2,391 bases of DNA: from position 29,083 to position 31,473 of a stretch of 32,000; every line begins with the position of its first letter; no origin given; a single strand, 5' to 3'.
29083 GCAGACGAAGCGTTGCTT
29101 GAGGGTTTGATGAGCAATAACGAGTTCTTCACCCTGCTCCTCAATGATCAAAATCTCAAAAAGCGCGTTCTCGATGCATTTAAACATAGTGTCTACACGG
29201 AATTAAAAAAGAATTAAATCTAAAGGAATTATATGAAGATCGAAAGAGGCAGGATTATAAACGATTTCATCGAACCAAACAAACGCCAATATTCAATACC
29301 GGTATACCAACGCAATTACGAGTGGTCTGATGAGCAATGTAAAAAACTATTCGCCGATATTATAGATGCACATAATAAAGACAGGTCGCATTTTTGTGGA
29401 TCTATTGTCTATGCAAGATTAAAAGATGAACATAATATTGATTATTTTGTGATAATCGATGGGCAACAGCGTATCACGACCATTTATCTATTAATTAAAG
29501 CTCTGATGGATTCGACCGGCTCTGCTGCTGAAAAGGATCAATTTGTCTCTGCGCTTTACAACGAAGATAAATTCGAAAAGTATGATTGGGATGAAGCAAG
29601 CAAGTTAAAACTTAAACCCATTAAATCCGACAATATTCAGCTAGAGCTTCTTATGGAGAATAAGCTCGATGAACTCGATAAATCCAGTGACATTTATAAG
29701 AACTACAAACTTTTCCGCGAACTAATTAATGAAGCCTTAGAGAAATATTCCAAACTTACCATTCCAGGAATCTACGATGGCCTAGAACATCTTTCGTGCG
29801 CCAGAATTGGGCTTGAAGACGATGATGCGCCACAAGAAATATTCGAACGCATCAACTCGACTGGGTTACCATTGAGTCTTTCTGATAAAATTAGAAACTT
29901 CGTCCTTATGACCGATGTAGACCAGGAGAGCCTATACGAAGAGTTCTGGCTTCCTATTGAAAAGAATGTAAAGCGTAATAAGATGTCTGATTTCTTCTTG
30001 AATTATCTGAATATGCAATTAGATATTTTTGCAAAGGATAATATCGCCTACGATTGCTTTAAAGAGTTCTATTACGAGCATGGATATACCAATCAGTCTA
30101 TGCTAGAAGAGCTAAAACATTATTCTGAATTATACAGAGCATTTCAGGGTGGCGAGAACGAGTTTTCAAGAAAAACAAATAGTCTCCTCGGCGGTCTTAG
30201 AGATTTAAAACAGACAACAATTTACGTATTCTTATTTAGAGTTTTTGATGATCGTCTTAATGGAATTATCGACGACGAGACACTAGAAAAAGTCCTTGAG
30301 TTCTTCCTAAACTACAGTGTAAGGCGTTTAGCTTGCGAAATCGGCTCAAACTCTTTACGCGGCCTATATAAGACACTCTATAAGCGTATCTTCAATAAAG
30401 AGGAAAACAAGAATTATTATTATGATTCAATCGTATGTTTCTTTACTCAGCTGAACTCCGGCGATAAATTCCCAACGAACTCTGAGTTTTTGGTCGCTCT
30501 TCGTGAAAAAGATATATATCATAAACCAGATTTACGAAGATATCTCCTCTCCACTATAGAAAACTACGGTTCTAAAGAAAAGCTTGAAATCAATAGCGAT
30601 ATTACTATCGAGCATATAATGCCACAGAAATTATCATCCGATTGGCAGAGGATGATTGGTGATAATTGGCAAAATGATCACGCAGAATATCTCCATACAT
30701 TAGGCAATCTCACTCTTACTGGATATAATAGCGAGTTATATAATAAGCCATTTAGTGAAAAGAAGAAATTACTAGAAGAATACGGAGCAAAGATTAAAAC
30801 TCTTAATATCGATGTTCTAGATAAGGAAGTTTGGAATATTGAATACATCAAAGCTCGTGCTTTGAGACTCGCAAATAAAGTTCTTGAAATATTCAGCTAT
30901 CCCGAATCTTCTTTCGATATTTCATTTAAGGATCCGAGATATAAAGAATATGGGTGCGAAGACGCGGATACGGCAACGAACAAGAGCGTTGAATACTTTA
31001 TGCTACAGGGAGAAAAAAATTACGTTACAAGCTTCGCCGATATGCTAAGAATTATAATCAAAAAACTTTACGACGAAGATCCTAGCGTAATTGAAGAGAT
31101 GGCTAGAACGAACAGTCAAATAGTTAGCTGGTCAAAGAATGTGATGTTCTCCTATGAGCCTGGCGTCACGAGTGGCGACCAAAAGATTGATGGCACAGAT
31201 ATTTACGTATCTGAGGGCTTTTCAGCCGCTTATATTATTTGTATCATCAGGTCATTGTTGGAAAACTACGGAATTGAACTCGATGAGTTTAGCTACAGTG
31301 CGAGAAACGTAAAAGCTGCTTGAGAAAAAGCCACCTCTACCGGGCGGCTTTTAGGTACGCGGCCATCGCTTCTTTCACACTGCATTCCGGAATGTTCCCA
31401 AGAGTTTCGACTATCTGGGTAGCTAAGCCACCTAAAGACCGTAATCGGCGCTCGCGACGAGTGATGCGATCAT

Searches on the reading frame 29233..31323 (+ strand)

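Call 16: search_protein_families(library=pfam, proteins=[window:29233-31323:+], max_evalue=0.001)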
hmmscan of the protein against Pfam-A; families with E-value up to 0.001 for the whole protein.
window:29233-31323:+ (696 aa): 2 families
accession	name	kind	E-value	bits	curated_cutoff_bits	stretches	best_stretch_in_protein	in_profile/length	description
PF03235.19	GmrSD_N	-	8.7e-37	127.6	33.2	1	9-224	1-198/199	GmrSD restriction endonuclease, N-terminal domain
PF07510.16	GmrSD_C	-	2.7e-25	89.3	23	1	414-548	2-137/138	GmrSD restriction endonucleases, C-terminal domain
